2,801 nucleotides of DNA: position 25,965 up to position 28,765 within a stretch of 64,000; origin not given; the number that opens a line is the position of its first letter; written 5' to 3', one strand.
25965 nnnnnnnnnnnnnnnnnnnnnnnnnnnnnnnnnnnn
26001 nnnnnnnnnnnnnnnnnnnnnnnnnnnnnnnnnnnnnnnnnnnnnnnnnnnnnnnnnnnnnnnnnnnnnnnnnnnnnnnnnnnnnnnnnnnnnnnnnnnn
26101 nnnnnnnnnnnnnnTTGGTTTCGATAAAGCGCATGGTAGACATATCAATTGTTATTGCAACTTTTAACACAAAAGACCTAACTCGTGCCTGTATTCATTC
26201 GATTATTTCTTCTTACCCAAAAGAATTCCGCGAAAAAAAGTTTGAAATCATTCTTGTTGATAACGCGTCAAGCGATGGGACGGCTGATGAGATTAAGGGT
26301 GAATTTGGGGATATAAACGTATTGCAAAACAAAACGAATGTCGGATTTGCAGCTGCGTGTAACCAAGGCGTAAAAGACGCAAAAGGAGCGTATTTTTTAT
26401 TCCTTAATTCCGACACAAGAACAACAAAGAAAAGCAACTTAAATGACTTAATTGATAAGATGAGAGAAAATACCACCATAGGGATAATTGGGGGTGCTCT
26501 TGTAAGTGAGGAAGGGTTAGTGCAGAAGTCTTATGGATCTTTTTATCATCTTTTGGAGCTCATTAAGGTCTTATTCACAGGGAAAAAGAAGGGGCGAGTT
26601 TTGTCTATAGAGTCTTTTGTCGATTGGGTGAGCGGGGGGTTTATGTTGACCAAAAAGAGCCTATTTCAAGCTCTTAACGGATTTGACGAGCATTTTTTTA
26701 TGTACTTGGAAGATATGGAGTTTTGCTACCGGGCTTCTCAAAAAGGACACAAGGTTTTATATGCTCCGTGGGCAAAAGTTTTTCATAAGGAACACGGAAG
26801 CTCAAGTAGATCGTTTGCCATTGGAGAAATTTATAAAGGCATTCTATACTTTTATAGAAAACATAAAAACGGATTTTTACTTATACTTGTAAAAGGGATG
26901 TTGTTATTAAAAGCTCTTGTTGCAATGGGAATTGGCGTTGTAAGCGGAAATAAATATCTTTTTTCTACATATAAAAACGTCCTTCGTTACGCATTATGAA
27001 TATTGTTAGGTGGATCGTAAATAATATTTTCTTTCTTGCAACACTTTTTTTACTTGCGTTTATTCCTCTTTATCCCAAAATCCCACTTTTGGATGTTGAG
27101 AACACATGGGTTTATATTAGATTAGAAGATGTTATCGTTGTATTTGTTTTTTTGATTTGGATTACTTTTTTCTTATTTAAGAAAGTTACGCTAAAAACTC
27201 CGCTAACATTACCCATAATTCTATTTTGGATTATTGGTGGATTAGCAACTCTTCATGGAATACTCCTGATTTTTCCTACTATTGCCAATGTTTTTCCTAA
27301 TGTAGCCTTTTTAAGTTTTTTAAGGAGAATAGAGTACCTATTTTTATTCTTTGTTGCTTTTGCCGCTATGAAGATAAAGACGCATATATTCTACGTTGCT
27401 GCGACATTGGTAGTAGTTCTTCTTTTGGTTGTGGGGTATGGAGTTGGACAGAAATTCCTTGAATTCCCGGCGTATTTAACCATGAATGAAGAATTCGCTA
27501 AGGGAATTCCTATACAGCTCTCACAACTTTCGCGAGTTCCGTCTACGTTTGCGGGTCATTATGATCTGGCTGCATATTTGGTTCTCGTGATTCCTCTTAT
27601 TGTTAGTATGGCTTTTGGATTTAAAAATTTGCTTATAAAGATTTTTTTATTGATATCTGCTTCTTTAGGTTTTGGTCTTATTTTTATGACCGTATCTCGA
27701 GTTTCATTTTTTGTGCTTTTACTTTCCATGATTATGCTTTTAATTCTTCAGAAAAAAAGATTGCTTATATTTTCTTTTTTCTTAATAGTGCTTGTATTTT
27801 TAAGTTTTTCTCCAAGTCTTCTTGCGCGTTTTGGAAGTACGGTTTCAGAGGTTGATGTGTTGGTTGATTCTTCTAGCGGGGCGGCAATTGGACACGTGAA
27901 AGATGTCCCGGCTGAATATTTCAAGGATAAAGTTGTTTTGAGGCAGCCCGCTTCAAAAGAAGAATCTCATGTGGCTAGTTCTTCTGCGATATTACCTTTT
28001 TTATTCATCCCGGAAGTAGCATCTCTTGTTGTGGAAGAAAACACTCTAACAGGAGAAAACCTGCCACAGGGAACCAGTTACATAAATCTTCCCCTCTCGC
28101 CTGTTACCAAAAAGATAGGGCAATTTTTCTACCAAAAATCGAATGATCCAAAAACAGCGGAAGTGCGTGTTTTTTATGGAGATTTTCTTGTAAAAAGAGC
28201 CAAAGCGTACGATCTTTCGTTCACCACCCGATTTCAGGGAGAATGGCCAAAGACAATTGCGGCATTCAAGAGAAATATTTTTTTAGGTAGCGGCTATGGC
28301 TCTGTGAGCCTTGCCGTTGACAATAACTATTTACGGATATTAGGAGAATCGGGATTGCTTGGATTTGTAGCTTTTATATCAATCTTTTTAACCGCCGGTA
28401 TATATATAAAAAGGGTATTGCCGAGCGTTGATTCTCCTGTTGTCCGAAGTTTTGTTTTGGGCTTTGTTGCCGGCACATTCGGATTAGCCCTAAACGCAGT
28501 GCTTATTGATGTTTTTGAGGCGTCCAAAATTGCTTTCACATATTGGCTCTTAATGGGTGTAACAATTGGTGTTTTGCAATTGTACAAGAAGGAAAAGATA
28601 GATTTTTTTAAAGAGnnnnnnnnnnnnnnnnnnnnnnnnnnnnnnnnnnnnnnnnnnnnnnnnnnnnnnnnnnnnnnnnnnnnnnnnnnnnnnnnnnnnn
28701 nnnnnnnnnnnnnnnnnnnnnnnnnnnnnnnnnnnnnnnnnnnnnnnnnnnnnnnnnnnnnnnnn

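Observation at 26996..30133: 1045-aa fusion of an O-antigen-ligase/polymerase-like module with an ArnT/PMT-like GT-C module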

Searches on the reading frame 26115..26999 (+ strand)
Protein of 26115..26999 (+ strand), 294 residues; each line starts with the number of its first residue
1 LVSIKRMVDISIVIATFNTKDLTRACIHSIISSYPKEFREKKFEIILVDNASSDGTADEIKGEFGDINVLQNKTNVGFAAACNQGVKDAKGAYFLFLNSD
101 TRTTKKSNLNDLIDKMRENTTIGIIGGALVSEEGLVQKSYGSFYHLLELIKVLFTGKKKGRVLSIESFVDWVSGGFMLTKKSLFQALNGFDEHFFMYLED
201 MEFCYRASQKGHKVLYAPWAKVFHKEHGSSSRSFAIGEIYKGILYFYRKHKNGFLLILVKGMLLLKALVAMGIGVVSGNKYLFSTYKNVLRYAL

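Call 3: search_protein_families(library=pfam, proteins=[window:26115-26999:+], max_evalue=1)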
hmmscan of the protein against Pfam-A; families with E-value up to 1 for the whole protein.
window:26115-26999:+ (294 aa): 6 families
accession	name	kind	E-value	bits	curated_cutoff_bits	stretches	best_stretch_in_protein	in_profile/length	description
PF00535.33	Glycos_transf_2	-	2.5e-25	89.8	23.3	1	11-182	1-162/168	Glycosyl transferase family 2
PF13641.12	Glyco_tranf_2_3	-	1.2e-10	42.3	27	1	10-226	3-213/230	Glycosyltransferase like family 2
PF13712.12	Glyco_tranf_2_5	-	1.8e-09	38.1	27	1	76-217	39-180/210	Glycosyltransferase like family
PF10111.15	Glyco_tranf_2_2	-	3.7e-09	36.9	27.3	1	25-216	13-208/276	Glycosyltransferase like family 2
PF13632.12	Glyco_trans_2_3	-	8.7e-08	32.6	27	1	93-230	1-128/198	Glycosyl transferase family group 2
PF02709.20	Glyco_transf_7C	-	2.3e-05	24.4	23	1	172-219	19-67/78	N-terminal domain of galactosyltransferase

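Call 75: search_protein_families(library=ncbifam, proteins=[window:26115-26999:+], max_evalue=0.00001)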
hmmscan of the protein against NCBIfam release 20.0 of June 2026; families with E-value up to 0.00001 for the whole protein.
window:26115-26999:+ (294 aa): 16 families
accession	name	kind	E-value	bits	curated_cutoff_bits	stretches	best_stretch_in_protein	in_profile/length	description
TIGR03965.1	mycofact_glyco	equivalog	9.7e-26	90.6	280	1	6-227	72-283/467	mycofactocin biosynthesis glycosyltransferase MftF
NF041875.1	EPS_EpsD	equivalog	1.8e-21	76.9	370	1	10-235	1-218/325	exopolysaccharide biosynthesis glycosyltransferase EpsD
TIGR03111.1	glyc2_xrt_Gpos1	hypoth_equivalog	1.1e-15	57.4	363.95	1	4-150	45-190/439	TIGR03111 family XrtG-associated glycosyltransferase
TIGR01556.1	rhamnosyltran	subfamily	8.7e-15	54.6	200.55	1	35-230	14-206/281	rhamnosyltransferase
TIGR04283.1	glyco_like_mftF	equivalog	1e-14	54.6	182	1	10-118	1-100/221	TIGR04283 family arsenosugar biosynthesis glycosyltransferase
TIGR03937.1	PgaC_IcaA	equivalog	1.9e-13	50.2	422.3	1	5-222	42-248/407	poly-beta-1,6-N-acetyl-D-glucosamine synthase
NF047683.1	TeichurnBiosyTuaG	equivalog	2.5e-12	47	400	1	8-134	6-130/252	teichuronic acid biosynthesis protein TuaG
NF007482.0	PRK10073.1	equivalog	6.6e-11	41.8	423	1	8-105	6-100/334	glycosyltransferase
NF050050.1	ProtGlycPglI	equivalog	4e-10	39.6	500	1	9-141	3-132/306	GalNAc(5)-diNAcBac-PP-undecaprenol beta-1,3-glucosyltransferase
NF038302.1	EPS_HpsE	equivalog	1.8e-08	33.7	300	1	8-225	1-223/307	hormogonium polysaccharide biosynthesis glycosyltransferase HpsE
TIGR04009.1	wcaE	equivalog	8.8e-08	31.7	369.2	1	39-130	30-121/248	colanic acid biosynthesis glycosyltransferase WcaE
NF053739.1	GlytfEpsEBac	equivalog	1.3e-07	30.9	450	1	10-129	3-120/265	glycosyltransferase EpsE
NF038299.1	EPS_HpsN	equivalog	2e-07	30.3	425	0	9-136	2-126/317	hormogonium polysaccharide biosynthesis glycosyltransferase HpsN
NF041394.1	GtaseAglG_Halo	equivalog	4.2e-07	29.5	440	1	9-225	2-216/304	glucosyl-dolichyl phosphate glucuronosyltransferase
NF007453.0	PRK10018.1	equivalog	2.4e-06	27.4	382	0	9-104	7-100/280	colanic acid biosynthesis glycosyltransferase WcaA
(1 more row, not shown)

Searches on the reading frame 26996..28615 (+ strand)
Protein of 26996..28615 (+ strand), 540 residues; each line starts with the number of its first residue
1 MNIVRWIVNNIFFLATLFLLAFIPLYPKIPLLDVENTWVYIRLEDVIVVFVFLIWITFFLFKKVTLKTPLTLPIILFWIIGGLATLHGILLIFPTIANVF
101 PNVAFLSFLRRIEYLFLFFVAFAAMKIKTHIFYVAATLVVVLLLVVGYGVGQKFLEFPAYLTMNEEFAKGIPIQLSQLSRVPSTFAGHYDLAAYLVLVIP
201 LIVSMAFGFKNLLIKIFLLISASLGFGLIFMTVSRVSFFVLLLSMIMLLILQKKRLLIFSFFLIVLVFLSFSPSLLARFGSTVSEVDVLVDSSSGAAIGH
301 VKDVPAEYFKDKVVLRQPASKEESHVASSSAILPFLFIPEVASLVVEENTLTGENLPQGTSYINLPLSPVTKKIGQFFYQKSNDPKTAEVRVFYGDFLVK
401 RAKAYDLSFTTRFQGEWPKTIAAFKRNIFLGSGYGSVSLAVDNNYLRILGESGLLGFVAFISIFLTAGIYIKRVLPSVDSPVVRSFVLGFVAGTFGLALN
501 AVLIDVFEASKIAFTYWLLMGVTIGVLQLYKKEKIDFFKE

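Call 3: search_protein_families(library=pfam, proteins=[window:26996-28615:+], max_evalue=1)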
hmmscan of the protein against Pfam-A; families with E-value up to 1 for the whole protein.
window:26996-28615:+ (540 aa): 1 family
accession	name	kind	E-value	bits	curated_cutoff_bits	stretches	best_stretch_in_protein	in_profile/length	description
PF04932.20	Wzy_C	-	0.0048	17.1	31.7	2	401-461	68-149/149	O-Antigen ligase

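Call 4: search_protein_families(library=ncbifam, proteins=[window:26996-28615:+], max_evalue=1)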
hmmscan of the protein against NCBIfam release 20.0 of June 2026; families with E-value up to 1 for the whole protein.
window:26996-28615:+ (540 aa): 1 family
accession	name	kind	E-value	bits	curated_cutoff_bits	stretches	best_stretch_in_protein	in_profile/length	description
TIGR00947.1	2A73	equivalog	4.8e-05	22.6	366.4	1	47-255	44-238/425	IctB family putative bicarbonate transporter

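Call 98: search_solved_structures(query=A4, max_evalue=10, show_alignments=2)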
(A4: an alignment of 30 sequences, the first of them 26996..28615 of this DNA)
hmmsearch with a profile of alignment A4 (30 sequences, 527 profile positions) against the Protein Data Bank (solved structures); distinct sequences matched with E-value up to 10: 7.
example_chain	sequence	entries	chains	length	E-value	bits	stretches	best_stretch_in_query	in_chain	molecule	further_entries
9rmk_A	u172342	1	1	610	0.28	13.1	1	402-454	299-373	Oligosaccharyltransferase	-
3d7r_A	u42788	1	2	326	1.1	11.1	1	17-49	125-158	Esterase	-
6ubc_A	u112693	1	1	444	5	9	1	272-382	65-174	Glyco_hydro_cc domain-containing protein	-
7tpg_B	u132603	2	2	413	5.1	9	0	219-270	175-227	Putative cell surface polysaccharide polymerase/ligase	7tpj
3b8p_A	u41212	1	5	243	6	8.8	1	271-384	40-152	Chain length determinant protein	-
6n2y_b2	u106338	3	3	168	7.6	8.4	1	260-385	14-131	ATP synthase subunit b | Bacillus PS3 ATP synthase subunit b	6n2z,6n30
9jc1_A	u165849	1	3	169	7.7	8.4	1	260-385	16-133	ATP synthase subunit b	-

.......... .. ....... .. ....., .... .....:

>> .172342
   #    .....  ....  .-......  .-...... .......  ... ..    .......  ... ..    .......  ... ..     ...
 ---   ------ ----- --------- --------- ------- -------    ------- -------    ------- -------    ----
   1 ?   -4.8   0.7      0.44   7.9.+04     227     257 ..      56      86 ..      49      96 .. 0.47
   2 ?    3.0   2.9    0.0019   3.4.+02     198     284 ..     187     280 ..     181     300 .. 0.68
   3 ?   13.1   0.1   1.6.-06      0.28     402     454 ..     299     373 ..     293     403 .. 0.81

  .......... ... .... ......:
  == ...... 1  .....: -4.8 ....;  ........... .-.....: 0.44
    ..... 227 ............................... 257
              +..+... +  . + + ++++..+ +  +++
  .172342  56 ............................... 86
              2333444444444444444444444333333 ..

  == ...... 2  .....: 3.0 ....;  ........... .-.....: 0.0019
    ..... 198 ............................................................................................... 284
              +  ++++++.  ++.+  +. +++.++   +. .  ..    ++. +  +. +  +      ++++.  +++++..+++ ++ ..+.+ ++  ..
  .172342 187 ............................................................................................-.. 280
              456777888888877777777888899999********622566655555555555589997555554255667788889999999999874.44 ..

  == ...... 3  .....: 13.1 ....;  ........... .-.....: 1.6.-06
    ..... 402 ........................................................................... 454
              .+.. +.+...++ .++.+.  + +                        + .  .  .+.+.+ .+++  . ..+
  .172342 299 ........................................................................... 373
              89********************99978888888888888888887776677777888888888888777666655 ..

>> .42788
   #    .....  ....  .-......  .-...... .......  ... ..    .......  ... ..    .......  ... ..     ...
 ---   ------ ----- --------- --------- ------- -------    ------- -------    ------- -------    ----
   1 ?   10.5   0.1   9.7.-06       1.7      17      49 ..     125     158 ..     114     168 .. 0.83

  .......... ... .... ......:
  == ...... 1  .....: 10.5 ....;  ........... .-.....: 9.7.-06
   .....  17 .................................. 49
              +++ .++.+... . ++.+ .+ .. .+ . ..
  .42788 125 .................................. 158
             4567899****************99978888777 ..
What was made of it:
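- Closest known: WaaL O-antigen ligase. Different: An invariant Asp442 sits where a weak alignment places the motif His of an O-OTase (call 98).
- The best, though insignificant, PDB profile hit of the N-half family is a 610-aa 'Oligosaccharyltransferase', 9rmk_A (E 0.28), aligned over the catalytic motif (call 98).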
